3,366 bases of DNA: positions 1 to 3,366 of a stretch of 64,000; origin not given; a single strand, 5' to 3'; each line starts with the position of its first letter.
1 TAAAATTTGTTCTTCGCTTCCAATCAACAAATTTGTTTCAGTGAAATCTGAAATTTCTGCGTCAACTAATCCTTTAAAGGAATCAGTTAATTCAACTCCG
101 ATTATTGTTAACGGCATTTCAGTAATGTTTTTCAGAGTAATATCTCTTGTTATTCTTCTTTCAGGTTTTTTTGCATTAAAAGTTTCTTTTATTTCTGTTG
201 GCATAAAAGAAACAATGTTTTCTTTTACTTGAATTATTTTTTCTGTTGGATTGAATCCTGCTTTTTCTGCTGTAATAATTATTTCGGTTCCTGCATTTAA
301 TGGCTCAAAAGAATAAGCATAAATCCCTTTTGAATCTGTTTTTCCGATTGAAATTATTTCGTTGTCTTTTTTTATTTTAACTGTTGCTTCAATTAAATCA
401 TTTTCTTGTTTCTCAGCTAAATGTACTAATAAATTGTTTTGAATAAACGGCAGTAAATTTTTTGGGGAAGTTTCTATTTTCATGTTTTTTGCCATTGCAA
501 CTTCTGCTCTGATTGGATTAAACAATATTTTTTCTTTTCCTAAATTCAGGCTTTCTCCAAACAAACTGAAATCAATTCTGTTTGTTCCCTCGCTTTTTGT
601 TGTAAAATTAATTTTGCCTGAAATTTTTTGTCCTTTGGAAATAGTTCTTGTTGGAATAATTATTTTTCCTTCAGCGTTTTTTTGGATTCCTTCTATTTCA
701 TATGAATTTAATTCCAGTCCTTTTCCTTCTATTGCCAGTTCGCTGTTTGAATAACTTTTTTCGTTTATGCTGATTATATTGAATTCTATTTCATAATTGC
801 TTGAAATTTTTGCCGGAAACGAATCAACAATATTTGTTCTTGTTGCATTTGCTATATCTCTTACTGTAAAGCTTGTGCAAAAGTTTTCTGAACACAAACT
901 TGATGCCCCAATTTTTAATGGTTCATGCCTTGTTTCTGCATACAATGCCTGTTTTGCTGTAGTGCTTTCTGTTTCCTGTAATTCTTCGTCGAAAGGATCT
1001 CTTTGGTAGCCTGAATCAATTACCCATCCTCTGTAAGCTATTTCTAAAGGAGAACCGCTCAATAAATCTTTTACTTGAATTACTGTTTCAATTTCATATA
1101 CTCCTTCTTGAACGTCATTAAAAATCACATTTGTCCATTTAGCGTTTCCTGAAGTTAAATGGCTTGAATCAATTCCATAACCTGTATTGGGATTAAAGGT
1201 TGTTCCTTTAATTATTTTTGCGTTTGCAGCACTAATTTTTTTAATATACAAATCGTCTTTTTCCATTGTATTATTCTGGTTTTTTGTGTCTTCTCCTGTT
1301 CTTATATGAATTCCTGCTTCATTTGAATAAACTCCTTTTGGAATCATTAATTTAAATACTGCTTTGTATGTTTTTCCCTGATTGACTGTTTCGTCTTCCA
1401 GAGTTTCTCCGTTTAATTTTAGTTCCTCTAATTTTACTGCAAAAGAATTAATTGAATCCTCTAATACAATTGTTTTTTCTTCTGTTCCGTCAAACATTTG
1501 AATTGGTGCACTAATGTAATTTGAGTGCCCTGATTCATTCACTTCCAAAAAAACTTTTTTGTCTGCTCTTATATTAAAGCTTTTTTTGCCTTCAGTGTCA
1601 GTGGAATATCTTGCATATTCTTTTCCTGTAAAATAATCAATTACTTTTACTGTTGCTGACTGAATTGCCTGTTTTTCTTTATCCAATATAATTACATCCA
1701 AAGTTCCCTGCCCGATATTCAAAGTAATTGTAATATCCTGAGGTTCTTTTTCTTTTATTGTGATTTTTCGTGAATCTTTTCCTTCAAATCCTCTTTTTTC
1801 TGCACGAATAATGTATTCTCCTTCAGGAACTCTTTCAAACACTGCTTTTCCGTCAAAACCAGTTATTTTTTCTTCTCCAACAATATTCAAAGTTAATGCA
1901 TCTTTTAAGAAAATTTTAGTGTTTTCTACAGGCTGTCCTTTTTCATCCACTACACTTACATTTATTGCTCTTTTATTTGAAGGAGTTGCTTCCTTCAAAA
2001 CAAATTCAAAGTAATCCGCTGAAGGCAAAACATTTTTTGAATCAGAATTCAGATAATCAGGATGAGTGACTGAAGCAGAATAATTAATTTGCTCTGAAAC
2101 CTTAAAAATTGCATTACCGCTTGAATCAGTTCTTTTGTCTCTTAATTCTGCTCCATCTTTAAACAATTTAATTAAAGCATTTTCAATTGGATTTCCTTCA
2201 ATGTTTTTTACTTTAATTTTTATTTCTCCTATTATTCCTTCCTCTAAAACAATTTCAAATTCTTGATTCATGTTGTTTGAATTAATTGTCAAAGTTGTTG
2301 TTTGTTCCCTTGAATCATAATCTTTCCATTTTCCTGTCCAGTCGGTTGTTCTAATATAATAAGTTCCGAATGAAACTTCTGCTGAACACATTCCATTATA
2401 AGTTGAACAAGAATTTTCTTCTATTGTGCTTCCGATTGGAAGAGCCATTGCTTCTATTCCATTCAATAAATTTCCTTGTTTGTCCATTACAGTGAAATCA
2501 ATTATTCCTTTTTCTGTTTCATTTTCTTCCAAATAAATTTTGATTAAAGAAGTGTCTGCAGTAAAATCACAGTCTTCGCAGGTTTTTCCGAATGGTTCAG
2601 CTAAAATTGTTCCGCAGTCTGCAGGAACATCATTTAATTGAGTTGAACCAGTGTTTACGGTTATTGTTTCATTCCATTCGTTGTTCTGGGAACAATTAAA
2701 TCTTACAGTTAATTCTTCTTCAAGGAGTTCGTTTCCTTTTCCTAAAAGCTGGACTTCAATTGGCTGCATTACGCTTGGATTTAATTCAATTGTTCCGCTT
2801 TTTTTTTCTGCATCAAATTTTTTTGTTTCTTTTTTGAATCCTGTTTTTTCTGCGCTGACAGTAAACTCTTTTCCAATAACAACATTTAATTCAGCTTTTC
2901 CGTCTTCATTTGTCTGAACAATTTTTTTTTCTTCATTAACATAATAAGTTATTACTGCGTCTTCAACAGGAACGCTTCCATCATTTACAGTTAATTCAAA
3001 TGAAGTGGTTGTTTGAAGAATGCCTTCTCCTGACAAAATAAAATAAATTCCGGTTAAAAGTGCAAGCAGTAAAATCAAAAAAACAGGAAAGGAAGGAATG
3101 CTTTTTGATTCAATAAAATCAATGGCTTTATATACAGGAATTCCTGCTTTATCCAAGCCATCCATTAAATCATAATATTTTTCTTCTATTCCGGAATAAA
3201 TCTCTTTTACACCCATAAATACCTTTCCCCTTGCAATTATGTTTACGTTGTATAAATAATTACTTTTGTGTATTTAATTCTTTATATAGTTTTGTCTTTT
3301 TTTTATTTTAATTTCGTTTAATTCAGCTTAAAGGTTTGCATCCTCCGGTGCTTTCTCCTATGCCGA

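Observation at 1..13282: Tandem giant paralogous surface proteins with a shared cytoplasmic N-terminal module and signal-anchor, co-operonic with a prepilin-like protein and a sortase-like enzyme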

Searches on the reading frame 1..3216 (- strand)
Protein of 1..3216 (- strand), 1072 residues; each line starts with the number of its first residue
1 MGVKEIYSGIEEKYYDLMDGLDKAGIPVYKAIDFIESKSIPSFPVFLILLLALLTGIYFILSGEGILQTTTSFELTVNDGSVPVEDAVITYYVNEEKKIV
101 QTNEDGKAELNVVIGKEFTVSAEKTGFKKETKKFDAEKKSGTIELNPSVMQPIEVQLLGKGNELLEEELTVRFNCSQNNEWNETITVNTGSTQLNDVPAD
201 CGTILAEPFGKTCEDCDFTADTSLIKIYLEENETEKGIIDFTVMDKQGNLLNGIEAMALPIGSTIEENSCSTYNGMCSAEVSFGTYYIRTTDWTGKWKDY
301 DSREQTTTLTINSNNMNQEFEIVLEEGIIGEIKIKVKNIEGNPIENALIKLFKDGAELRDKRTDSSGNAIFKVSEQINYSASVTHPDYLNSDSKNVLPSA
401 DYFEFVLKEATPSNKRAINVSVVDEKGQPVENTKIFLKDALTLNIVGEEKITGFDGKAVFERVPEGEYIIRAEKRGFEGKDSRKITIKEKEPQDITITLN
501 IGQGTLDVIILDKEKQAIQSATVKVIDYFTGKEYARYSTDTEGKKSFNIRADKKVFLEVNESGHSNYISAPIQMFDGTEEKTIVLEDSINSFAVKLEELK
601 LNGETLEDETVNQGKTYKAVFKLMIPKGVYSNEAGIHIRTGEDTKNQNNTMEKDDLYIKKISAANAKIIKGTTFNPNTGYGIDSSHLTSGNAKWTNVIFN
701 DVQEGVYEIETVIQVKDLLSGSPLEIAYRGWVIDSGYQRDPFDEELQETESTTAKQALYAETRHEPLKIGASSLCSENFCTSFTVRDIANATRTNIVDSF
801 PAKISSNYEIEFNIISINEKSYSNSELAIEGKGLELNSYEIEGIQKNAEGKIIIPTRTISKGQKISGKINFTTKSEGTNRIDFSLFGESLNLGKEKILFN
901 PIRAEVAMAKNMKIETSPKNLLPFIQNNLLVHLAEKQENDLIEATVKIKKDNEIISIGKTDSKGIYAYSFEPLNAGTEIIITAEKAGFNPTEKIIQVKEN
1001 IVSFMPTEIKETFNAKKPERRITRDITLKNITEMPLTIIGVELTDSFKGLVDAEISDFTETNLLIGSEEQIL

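Call 8: search_protein_families(library=pfam, proteins=[window:1-3216:-], max_evalue=0.01)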
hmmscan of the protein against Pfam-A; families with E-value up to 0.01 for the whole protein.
window:1-3216:- (1072 aa): 12 families
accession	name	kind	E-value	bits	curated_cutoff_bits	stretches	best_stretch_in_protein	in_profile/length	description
PF13620.12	CarboxypepD_reg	-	1.2e-26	93.3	32.3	2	418-499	2-81/82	Carboxypeptidase regulatory-like domain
PF02369.22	Big_1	-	5e-11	43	34.9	0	332-384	21-77/93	Bacterial Ig-like domain (group 1)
PF11974.14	bMG3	-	1.9e-06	28.2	34.9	0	494-565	3-80/103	Bacterial alpha-2-macroglobulin MG3 domain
PF17802.7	SpaA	-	8.4e-06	26.3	23.1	0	418-496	3-86/91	Prealbumin-like fold domain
PF24025.1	Ig_DR_A0283-like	-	3.4e-05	24.5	27.1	1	328-393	7-72/102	DR_A0283-like, Ig-like domain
PF13715.12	CarbopepD_reg_2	-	8.4e-05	23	32.2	0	90-145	18-76/88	CarboxypepD_reg-like domain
PF24107.1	DUF7382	-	0.00011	22.4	27.4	0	415-440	19-44/65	Domain of unknown function (DUF7382)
PF10577.15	FAM171A1-2-B_N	-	0.00027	20.7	31.2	0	934-990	8-64/254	FAM171A1/A2/B, N-terminal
PF17789.7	MG4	-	0.00038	21.1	24.7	0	332-373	18-60/95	Macroglobulin domain MG4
PF23193.1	NOMO_3rd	-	0.00041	20.8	27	0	432-486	44-96/120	NOMO third transthyretin-like domain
PF05688.17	BIg21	-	0.00072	20.5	27.4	0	332-370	6-45/109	Bacterial Immunoglobulin-like 21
PF22902.2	NOMO1-like_9th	-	0.0024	18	27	0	943-989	17-61/75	BOS complex subunit NOMO1-like, beta sandwich domain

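Call 9: search_protein_families(library=ncbifam, proteins=[window:1-3216:-], max_evalue=0.01)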
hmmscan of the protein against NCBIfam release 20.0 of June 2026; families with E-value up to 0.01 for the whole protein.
window:1-3216:- (1072 aa): 1 family
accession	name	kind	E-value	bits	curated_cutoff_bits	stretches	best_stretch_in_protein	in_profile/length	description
NF058648.1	ECF_sub_HI1622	equivalog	6.9e-07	29.4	100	0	515-578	36-100/180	NikL family nickel/cobalt ECF transporter subunit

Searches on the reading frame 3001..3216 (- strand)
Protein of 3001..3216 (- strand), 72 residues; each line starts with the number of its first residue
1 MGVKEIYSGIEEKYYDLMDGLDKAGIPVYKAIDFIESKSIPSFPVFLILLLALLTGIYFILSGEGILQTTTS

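Call 11: search_protein_families(library=pfam, proteins=[window:3001-3216:-], max_evalue=10)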
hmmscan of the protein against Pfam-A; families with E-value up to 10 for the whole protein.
seq(72 aa): 0 families
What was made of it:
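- Closest known: Extended N-terminal signals of giant bacterial surface proteins. Different: No Pfam match was found (call 11).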

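Call 83: search_protein_families(library=ncbifam, proteins=[window:3001-3216:-], max_evalue=10)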
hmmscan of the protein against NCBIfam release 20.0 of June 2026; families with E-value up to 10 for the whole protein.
seq(72 aa): 2 families
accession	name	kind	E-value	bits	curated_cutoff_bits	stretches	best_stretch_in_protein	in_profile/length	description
NF033861.1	sm_mem_Ecr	equivalog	0.053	13.3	33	1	46-64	9-27/46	Ecr family regulatory small membrane protein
NF033507.3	Loki-CTERM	subfamily_domain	0.5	10.8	19.9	1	40-60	1-21/27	Loki-CTERM sorting domain-containing protein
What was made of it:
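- There is no similarity to any curated signal class (calls 11, 83).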
